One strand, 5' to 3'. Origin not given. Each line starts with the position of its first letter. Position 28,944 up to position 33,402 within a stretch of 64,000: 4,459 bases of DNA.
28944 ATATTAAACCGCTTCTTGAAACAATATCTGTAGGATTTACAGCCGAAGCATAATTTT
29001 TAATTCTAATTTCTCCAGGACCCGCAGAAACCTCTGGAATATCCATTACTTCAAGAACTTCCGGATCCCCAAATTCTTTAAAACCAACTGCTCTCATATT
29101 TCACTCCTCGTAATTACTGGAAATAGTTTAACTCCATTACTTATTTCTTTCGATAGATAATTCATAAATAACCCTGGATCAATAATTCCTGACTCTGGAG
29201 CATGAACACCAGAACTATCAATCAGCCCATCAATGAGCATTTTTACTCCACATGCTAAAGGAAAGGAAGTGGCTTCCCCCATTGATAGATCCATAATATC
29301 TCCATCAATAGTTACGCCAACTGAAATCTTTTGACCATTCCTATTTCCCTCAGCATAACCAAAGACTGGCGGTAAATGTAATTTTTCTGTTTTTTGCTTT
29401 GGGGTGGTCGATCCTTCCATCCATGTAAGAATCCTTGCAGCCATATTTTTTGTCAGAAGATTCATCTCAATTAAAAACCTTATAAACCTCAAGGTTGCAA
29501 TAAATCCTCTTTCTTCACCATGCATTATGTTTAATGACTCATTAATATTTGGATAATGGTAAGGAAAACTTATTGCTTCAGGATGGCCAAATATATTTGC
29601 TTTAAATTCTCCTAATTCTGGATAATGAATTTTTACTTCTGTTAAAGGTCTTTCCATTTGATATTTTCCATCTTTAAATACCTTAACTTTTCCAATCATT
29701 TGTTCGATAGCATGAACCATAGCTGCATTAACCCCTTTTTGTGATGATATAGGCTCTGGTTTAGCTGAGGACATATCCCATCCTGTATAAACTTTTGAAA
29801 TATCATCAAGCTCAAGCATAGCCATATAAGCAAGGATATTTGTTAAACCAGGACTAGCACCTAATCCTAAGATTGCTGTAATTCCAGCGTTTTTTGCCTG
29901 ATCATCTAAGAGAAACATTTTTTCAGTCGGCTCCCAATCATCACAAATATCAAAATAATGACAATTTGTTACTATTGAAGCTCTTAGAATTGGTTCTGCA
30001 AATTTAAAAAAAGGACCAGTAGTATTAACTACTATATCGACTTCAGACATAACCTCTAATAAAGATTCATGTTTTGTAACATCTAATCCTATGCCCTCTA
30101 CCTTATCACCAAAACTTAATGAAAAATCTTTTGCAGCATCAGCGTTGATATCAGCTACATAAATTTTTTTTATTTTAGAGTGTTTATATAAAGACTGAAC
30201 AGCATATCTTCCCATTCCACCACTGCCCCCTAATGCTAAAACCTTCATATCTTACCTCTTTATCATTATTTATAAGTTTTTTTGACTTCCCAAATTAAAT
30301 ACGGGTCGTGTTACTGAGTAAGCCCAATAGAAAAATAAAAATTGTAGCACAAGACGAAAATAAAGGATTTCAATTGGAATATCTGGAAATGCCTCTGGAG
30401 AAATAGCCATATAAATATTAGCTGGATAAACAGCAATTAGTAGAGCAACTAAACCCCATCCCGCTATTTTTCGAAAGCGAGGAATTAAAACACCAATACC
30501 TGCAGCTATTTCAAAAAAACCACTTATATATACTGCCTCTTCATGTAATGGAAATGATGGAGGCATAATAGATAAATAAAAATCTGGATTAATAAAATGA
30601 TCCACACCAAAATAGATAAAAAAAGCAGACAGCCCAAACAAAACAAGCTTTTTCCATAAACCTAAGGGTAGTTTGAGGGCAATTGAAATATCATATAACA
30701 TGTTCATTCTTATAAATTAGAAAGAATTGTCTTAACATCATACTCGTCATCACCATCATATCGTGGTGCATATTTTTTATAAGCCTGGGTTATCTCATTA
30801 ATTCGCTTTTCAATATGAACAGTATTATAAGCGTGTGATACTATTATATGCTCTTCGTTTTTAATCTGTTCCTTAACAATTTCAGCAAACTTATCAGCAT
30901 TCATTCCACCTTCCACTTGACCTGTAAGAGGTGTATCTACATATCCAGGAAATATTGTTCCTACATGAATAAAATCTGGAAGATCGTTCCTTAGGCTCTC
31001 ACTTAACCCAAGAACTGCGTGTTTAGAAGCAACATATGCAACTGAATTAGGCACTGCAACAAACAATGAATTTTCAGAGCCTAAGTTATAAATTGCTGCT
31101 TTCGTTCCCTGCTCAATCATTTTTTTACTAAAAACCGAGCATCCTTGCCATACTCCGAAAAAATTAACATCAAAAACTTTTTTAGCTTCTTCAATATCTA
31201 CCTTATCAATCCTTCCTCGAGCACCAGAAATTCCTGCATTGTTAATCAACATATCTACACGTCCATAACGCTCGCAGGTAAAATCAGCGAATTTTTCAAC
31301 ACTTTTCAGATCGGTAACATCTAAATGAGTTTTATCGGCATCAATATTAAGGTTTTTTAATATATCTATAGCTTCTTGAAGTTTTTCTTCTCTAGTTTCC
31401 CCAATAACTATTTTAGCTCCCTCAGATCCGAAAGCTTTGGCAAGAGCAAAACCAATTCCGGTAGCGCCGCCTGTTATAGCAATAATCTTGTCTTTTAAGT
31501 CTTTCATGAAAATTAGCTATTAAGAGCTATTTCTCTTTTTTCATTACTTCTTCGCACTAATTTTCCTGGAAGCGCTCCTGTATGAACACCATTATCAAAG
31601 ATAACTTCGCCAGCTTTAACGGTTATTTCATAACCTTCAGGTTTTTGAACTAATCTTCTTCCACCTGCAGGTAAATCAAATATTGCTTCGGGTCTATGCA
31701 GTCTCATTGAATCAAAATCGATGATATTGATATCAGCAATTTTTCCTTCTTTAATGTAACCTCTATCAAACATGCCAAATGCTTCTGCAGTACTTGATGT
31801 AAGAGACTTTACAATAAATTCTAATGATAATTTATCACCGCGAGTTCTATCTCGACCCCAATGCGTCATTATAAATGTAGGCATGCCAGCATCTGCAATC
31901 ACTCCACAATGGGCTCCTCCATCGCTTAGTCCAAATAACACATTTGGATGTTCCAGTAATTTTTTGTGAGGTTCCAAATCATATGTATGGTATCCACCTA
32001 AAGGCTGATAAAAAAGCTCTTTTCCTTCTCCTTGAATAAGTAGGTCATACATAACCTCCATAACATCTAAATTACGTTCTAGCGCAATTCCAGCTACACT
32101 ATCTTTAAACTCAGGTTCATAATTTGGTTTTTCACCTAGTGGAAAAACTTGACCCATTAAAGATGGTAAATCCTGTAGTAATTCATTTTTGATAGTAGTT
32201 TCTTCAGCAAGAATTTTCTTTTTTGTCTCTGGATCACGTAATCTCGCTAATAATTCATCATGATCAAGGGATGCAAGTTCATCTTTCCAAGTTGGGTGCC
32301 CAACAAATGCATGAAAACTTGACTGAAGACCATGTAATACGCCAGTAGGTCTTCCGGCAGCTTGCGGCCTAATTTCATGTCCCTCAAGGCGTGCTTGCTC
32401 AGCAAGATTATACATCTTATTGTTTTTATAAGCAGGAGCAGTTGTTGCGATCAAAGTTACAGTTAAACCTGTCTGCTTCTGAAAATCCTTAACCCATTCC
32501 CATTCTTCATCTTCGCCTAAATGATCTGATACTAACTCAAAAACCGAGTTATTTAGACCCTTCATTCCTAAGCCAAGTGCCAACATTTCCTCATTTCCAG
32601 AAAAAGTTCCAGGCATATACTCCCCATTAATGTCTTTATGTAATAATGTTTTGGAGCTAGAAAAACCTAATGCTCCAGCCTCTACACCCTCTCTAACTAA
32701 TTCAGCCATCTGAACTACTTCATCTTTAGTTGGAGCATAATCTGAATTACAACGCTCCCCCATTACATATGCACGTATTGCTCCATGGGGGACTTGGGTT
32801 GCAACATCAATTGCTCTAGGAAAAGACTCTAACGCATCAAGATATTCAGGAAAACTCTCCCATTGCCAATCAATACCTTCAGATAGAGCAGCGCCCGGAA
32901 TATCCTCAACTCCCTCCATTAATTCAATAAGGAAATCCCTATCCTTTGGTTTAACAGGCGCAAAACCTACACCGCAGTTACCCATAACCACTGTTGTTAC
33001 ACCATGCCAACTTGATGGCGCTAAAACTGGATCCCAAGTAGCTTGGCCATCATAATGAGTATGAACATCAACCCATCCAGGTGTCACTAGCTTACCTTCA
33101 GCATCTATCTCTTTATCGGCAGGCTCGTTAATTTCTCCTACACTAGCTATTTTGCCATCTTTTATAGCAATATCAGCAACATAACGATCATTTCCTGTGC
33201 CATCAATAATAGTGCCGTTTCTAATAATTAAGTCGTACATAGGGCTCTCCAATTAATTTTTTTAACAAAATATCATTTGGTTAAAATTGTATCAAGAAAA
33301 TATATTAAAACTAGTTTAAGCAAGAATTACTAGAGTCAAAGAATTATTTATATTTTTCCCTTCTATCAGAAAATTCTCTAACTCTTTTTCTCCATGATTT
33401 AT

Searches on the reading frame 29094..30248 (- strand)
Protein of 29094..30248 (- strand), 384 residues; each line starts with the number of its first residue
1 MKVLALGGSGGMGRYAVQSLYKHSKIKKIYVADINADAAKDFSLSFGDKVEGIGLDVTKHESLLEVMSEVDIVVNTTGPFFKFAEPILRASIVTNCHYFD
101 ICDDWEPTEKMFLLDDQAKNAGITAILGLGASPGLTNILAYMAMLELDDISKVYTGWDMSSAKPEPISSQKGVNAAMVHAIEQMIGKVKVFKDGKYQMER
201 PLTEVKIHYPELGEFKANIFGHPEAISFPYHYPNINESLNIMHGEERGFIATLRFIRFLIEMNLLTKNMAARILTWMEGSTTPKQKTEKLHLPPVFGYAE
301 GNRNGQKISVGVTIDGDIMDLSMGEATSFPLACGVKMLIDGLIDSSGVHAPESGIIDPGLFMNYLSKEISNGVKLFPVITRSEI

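Call 83: search_protein_families(library=pfam, proteins=[window:29094-30248:-], max_evalue=0.0001)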
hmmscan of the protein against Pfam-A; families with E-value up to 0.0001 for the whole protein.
window:29094-30248:- (384 aa): 3 families
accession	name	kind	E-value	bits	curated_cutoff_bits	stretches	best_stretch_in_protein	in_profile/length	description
PF03435.24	Sacchrp_dh_NADP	-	1.7e-15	57.9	25.1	1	3-126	1-129/129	Saccharopine dehydrogenase NADP binding domain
PF16653.10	Sacchrp_dh_C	-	2.2e-07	31.7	31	1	130-366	1-261/265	Saccharopine dehydrogenase C-terminal domain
PF01073.25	3Beta_HSD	-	2.4e-05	24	22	1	6-78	3-75/280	3-beta hydroxysteroid dehydrogenase/isomerase family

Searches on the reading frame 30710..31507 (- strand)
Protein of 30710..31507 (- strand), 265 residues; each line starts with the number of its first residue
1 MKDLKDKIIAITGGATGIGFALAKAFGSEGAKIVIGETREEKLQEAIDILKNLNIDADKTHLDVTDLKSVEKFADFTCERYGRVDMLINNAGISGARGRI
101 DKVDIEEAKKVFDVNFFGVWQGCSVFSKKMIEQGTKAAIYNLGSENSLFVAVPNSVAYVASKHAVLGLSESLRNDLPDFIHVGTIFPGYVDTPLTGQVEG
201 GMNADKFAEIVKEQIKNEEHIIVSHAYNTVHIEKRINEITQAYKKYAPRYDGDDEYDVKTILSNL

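Call 83: search_protein_families(library=pfam, proteins=[window:30710-31507:-], max_evalue=0.0001)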
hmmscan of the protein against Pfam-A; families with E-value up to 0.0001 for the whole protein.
window:30710-31507:- (265 aa): 3 families
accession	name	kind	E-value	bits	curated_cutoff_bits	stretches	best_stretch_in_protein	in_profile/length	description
PF00106.31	adh_short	-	2e-45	155.1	26.6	1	7-198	1-190/195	short chain dehydrogenase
PF13561.12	adh_short_C2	-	8.5e-33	114.3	27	1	15-209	3-192/236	Enoyl-(Acyl carrier protein) reductase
PF08659.16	KR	-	2.1e-07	31.5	22.6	1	11-128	5-125/180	KR domain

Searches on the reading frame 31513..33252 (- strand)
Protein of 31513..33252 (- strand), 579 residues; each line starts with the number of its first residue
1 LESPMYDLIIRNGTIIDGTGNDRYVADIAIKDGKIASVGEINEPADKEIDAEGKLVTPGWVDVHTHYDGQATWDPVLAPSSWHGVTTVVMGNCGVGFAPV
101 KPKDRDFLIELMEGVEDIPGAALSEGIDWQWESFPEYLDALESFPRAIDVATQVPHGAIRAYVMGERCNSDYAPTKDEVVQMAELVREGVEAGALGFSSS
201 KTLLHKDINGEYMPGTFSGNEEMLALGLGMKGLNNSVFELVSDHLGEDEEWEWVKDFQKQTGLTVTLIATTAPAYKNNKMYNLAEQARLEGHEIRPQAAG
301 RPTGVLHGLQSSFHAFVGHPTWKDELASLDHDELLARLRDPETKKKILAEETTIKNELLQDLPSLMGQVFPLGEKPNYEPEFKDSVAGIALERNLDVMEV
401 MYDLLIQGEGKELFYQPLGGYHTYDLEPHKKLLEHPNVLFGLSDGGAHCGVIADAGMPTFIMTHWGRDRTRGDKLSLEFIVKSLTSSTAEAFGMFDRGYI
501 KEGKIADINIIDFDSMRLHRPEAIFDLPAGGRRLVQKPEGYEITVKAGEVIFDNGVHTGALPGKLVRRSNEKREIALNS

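Call 83: search_protein_families(library=pfam, proteins=[window:31513-33252:-], max_evalue=0.0001)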
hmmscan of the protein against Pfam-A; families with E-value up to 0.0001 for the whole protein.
window:31513-33252:- (579 aa): 2 families
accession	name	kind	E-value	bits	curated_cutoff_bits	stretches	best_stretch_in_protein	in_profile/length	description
PF07969.17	Amidohydro_3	-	7.9e-41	141.5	29.7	2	47-280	1-210/472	Amidohydrolase family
PF01979.26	Amidohydro_1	-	4.6e-09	36.4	25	1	426-520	232-323/345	Amidohydrolase family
